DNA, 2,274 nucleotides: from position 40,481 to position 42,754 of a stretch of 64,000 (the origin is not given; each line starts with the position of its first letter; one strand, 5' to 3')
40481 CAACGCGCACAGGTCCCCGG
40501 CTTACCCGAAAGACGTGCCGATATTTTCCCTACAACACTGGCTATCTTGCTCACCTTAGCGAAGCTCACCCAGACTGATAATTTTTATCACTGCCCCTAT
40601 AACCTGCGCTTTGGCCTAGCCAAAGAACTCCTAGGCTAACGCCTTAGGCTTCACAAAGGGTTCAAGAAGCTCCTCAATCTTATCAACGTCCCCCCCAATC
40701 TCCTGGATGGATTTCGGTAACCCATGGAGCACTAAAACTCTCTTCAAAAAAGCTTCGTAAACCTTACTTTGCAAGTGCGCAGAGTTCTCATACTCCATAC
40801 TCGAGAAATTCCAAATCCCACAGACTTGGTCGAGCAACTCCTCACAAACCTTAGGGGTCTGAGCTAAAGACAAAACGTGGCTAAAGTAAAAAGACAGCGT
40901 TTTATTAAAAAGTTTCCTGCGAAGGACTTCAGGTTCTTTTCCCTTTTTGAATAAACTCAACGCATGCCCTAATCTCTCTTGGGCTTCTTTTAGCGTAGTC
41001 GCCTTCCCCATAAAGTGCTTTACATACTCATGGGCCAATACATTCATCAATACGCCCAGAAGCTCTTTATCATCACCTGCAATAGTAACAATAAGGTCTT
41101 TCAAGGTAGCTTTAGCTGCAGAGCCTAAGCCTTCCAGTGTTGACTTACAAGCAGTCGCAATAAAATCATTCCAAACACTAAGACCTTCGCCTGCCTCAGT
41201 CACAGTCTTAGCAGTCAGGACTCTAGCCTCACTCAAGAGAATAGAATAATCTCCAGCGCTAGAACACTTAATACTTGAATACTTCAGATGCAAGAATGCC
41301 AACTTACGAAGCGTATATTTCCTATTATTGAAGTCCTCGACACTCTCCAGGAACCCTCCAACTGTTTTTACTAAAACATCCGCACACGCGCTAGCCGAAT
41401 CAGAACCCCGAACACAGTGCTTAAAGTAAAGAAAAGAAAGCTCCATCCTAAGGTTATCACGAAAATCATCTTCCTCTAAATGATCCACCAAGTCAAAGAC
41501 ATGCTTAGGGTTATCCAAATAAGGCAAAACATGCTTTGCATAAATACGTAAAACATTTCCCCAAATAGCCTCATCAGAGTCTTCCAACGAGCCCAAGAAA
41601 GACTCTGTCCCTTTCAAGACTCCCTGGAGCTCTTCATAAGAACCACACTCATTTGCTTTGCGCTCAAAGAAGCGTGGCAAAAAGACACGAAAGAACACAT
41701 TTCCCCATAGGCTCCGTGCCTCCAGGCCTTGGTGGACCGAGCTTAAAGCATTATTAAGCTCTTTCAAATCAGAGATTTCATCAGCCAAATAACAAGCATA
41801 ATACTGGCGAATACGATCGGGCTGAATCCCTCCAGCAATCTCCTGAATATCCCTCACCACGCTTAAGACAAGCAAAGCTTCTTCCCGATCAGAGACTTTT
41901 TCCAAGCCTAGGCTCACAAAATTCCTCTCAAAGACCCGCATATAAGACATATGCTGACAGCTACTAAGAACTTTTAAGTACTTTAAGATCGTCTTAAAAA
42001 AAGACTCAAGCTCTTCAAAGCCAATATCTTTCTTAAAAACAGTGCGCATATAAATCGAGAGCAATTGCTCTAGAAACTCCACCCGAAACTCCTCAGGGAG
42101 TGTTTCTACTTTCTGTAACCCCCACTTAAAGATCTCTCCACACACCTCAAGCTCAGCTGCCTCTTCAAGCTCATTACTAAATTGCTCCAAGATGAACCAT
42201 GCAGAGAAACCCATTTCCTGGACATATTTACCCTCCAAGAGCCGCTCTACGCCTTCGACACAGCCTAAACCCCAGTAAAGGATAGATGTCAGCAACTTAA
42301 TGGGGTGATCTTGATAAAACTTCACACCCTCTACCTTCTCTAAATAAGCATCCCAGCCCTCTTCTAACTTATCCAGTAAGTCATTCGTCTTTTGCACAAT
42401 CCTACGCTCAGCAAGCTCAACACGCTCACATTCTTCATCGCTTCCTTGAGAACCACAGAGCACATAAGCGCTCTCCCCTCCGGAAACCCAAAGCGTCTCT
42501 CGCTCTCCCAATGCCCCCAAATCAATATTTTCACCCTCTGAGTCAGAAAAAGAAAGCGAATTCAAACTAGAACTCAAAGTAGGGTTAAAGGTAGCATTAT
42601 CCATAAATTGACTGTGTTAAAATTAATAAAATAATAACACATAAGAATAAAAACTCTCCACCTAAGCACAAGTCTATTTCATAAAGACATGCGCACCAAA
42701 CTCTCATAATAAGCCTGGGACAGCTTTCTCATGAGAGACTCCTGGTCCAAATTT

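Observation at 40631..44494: Two adjacent large helical-repeat orphans that are diverged paralogues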

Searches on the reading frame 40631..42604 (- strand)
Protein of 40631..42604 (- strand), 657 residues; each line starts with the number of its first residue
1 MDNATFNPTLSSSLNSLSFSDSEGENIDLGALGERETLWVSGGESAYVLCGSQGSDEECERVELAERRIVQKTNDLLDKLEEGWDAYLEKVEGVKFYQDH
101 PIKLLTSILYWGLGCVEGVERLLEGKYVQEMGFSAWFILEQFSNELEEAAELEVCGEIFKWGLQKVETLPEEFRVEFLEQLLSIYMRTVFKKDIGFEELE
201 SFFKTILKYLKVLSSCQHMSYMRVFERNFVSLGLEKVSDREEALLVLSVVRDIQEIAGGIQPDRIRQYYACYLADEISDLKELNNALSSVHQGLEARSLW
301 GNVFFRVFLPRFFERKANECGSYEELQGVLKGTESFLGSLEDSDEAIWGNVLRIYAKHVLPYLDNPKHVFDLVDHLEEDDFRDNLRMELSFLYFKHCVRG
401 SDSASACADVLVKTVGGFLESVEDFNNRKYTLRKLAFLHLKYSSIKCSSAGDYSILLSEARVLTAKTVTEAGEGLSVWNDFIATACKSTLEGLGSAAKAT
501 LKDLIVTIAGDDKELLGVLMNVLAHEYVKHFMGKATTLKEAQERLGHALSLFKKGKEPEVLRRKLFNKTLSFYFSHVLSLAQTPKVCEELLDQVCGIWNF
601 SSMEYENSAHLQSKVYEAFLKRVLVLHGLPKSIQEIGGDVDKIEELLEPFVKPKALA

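Call 5: search_protein_families(library=pfam, proteins=[window:40631-42604:-], max_evalue=0.1)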
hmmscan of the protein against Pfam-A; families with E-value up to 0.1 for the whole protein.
window:40631-42604:- (657 aa): 0 families

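Call 6: search_protein_families(library=ncbifam, proteins=[window:40631-42604:-], max_evalue=0.1)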
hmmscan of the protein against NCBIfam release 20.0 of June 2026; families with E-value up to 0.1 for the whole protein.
window:40631-42604:- (657 aa): 0 families

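Call 7: find_homologous_proteins(query=window:40631-42604:-, max_evalue=0.001)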
Query window:40631-42604:- (657 aa): 2 proteins with E <= 0.001 among 8000 candidates.
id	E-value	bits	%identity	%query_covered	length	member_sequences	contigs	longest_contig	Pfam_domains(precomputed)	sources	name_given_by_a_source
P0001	0.0e+0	1474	100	100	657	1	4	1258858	-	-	-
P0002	0.0e+0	1179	82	97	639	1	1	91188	-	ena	-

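Call 9: find_encoding_contigs(protein=P0002, flank=10000, max_places=6)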
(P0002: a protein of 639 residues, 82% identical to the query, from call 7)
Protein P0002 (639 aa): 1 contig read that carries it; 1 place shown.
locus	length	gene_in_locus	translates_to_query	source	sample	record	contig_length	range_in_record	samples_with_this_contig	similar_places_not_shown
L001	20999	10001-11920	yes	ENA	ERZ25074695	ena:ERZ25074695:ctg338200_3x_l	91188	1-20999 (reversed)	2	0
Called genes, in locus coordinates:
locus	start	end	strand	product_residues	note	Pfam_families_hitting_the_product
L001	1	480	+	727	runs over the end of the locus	-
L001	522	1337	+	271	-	-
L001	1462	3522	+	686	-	-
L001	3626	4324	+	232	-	-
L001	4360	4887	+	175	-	PF00763:THF_DHG_CYH, PF02882:THF_DHG_CYH_C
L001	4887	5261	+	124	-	PF02882:THF_DHG_CYH_C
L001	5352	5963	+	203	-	PF06271:RDD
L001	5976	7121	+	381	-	PF00072:Response_reg, PF02518:HATPase_c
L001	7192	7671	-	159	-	PF05932:CesT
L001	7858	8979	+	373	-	PF02073:Peptidase_M29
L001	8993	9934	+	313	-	PF00849:PseudoU_synth_2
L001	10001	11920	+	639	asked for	-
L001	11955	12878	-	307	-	PF02541:Ppx-GppA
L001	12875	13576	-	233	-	PF00590:TP_methylase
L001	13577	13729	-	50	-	-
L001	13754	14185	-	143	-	-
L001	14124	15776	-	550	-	PF00342:PGI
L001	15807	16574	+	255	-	PF04079:SMC_ScpB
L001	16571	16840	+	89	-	PF01817:CM_2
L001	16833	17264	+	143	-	-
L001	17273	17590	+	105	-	-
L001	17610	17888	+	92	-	-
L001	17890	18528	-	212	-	PF01810:LysE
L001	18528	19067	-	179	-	PF16798:DUF5069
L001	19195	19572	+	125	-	PF11964:SpoIIAA-like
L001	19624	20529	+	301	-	PF13302:Acetyltransf_3 (weak)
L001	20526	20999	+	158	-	?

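Call 10: find_related_loci(query=window:40631-42604:-, collection=genome_contigs, flank=10000)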
Query window:40631-42604:- (657 aa) in genome_contigs; peptide patterns used: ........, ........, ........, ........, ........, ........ (x = any residue, [..] = any of these).
50 stretches matched a pattern, but none encodes a relative of the query by tblastn (E <= 1e-3).

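Call 22: find_encoding_contigs(protein=P0001, flank=10000, max_places=6)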
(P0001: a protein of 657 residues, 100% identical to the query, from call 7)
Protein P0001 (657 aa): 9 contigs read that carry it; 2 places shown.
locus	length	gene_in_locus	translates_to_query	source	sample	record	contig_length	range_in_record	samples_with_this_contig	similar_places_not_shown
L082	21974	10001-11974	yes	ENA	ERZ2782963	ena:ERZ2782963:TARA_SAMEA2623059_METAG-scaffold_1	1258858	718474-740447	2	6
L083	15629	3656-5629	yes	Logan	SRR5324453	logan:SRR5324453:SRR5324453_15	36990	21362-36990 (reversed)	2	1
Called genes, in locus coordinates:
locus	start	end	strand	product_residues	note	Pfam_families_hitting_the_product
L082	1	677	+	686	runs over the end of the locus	-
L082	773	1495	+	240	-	-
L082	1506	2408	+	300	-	PF00763:THF_DHG_CYH, PF02882:THF_DHG_CYH_C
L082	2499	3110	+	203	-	PF06271:RDD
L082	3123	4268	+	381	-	PF00072:Response_reg, PF02518:HATPase_c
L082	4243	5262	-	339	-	-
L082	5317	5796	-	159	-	PF05932:CesT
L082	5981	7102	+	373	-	PF02073:Peptidase_M29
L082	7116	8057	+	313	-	PF00849:PseudoU_synth_2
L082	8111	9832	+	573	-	-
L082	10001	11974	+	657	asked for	-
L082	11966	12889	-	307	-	PF02541:Ppx-GppA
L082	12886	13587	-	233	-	PF00590:TP_methylase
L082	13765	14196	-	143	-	-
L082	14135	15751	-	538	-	PF00342:PGI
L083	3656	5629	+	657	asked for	-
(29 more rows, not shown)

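Call 28: predict_structure(alignment_id=A1)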
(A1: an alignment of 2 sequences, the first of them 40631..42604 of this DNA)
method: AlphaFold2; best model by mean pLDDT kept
length: 657 residues; sequences in the alignment: 2
mean_pLDDT: 55.0   pTM: 0.45
mean pLDDT of the five models: 55.0, 53.9, 52.8, 51.9, 50.7
residues with pLDDT >= 90: 0; 70-90: 107; 50-70: 315; < 50: 235
segments of 3 or more residues with pLDDT < 50: 1-137, 216-219, 339-343, 463-478, 583-585, 594-657
pLDDT, mean of each block of 10 residues (from residue 1): 32 36 38 31 32 36 36 37 35 30 39 44 42 45 50 59 61 61 67 58 62 52 66 64 70 63 72 78 71 59 78 81 72 67 63 76 61 65 66 63 56 53 52 54 56 54 45 44 58 58 59 65 74 70 72 66 67 65 52 46 41 46 45 40 41 27
secondary structure, 60 per line:
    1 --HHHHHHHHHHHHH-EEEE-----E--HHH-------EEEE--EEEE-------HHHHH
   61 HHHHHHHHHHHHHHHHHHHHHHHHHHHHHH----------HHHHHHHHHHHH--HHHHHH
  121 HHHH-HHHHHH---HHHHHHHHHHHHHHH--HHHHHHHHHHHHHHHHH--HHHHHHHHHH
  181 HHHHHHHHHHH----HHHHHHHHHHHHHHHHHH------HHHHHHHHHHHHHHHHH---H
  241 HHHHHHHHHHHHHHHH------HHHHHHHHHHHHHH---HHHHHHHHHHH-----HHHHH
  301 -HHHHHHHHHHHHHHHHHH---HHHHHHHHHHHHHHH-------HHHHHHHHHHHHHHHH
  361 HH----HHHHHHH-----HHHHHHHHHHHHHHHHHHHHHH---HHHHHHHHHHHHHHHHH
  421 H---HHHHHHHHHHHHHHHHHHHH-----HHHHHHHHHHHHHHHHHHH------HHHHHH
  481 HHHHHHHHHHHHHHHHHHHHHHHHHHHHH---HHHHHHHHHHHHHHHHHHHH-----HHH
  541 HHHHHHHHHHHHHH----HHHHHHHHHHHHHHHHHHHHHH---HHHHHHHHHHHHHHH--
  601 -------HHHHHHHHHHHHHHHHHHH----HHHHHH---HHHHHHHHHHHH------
elements in order: H3-15 E17-20 E39-42 E45-48 H56-90 H101-112 H115-124 H126-131 H135-149 H152-168 H171-191 H196-213 H220-236 H240-256 H263-276 H280-290 H296-300 H302-319 H323-337 H345-362 H367-373 H379-400 H404-421 H425-444 H450-468 H475-509 H513-532 H538-554 H559-580 H584-598 H608-626 H631-636 H640-651

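Call 30: search_protein_representatives(alignment_id=A1)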
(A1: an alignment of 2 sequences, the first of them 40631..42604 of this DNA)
Query: 2 sequences, 657 profile positions. Proteins with E-value up to 0.001 (for the whole library): 2; up to 1e-10: 1; up to 1e-30: 1. The best 2 are listed.
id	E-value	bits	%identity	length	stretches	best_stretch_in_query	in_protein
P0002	0.0e+00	1453.6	-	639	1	1-639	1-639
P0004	1.8e-04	36.3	-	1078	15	564-612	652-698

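Call 33: search_protein_families(library=pfam, proteins=[P0004], max_evalue=0.01)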
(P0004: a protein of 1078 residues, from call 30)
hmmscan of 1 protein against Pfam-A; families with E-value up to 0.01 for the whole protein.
P0004 (1078 aa): 6 families
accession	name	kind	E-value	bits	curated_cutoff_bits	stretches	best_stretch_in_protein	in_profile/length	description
PF20049.4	DUF6451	-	5.8e-16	58.6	28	0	118-138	2-22/33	Domain of unknown function (DUF6451)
PF17810.6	Arg_decarb_HB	-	7.3e-10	39.5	23.3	0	652-676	32-56/84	Arginine decarboxylase helical bundle domain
PF18340.7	TraI_2B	-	2.5e-06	27.7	26.7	0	291-325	31-65/79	DNA relaxase TraI 2B/2B-like domain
PF24848.1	DUF7723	-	0.0004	20.8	27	0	631-666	18-53/71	Family of unknown function (DUF7723)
PF22608.2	DNAX_ATPase_lid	-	0.0011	19.2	27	0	183-205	1-23/49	DNA polymerase III clamp loader subunit, ATPase lid domain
PF24843.1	DUF7720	-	0.0014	19.1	27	0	734-762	18-46/81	Family of unknown function (DUF7720)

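Call 42: fold_search(model_id=the predicted structure, library=pdb)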
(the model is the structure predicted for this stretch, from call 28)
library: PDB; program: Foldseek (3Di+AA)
matches with E <= 10: 1179; with E <= 0.001: 5
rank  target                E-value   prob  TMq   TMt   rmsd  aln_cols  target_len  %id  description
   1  8cwy_A                1.9e-05  1.00  0.15  0.19  22.9       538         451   12  Accurate computational design of genetically encoded 3D protein crystals (released 2023-11-01)
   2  8v3b_a                3.5e-05  1.00  0.16  0.23  17.9       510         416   12  Computational Designed Nanocage O43_129_+4 (released 2024-03-13)
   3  8ga7                  7.0e-05  0.87  0.08  0.10  27.8       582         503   12  Geometrically programmable nanomaterial construction using regularized protein building blocks (released 2024-03-13)
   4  8cws_A                1.2e-04  1.00  0.14  0.19  21.7       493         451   13  Accurate computational design of genetically encoded 3D protein crystals (released 2023-11-01)
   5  8gel_A                6.4e-04  0.87  0.10  0.12  27.7       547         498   12  Cryo-EM structure of synthetic tetrameric building block sC4 (released 2024-03-13)
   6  8rw5                  1.1e-03  0.98  0.16  0.13  25.6       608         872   12  Symmetry expansion of dimeric transmembrane anti-sigma factor DdvA (released 2024-11-06)
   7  9mg8_B                1.4e-03  0.77  0.09  0.13  25.9       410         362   10  Crystal Structure of b-iTHR-110 (released 2025-12-17)
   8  4rv1_C                1.5e-03  0.99  0.16  0.22  16.7       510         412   13  Crystal Structure of Engineered Protein. Northeast Structural Genomics Consortium (NESG) Target OR497. (released 2014-12-10)
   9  8p0x_O                1.7e-03  1.00  0.25  0.21  19.4       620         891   14  Structure of the human Commander complex Retriever Subcomplex (released 2024-03-20)
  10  4rv1_B                1.7e-03  0.99  0.18  0.24  15.9       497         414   14  Crystal Structure of Engineered Protein. Northeast Structural Genomics Consortium (NESG) Target OR497. (released 2014-12-10)
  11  8syn_A                2.2e-03  1.00  0.25  0.22  17.4       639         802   14  Human VPS35L/VPS29/VPS26C Complex (released 2023-11-01)
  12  8jal_A                3.3e-03  0.99  0.16  0.18  27.2       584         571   12  Structure of CRL2APPBP2 bound with RxxGP degron (dimer) (released 2023-10-18)
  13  9au7_A                3.9e-03  1.00  0.23  0.24  18.4       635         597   11  Human Retriever VPS35L/VPS29/VPS26C complex bound to SNX17 peptide (Composite Map) (released 2024-10-30)
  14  5khr_O                4.3e-03  0.84  0.13  0.14  22.1       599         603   14  Model of human Anaphase-promoting complex/Cyclosome complex (APC15 deletion mutant) in complex with the E2 UBE2C/UBCH1 (released 2016-08-24)
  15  4rv1_D                4.4e-03  0.99  0.21  0.28  14.1       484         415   14  Crystal Structure of Engineered Protein. Northeast Structural Genomics Consortium (NESG) Target OR497. (released 2014-12-10)
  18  4rv1_A                5.0e-03  0.99  0.19  0.25  15.7       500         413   15  Crystal Structure of Engineered Protein. Northeast Structural Genomics Consortium (NESG) Target OR497. (released 2014-12-10)
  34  4rv1_F                1.2e-02  0.98  0.21  0.27  14.3       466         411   12  Crystal Structure of Engineered Protein. Northeast Structural Genomics Consortium (NESG) Target OR497. (released 2014-12-10)
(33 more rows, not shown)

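Call 48: search_solved_structures(query=A1, max_evalue=1)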
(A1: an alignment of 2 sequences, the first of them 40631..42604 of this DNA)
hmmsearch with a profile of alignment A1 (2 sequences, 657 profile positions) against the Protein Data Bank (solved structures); distinct sequences matched with E-value up to 1: 0.

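Call 59: search_protein_families(library=padloc, proteins=[window:40631-42604:-], max_evalue=0.1)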
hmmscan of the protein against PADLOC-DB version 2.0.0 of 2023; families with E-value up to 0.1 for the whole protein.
window:40631-42604:- (657 aa): 0 families

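Call 60: search_protein_families(library=phrogs, proteins=[window:40631-42604:-], max_evalue=0.1)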
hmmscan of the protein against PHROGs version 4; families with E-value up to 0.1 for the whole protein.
window:40631-42604:- (657 aa): 1 family
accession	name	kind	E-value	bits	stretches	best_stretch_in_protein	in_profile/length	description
phrog_27870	-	unknown function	0.0049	17.8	0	270-295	12-37/69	-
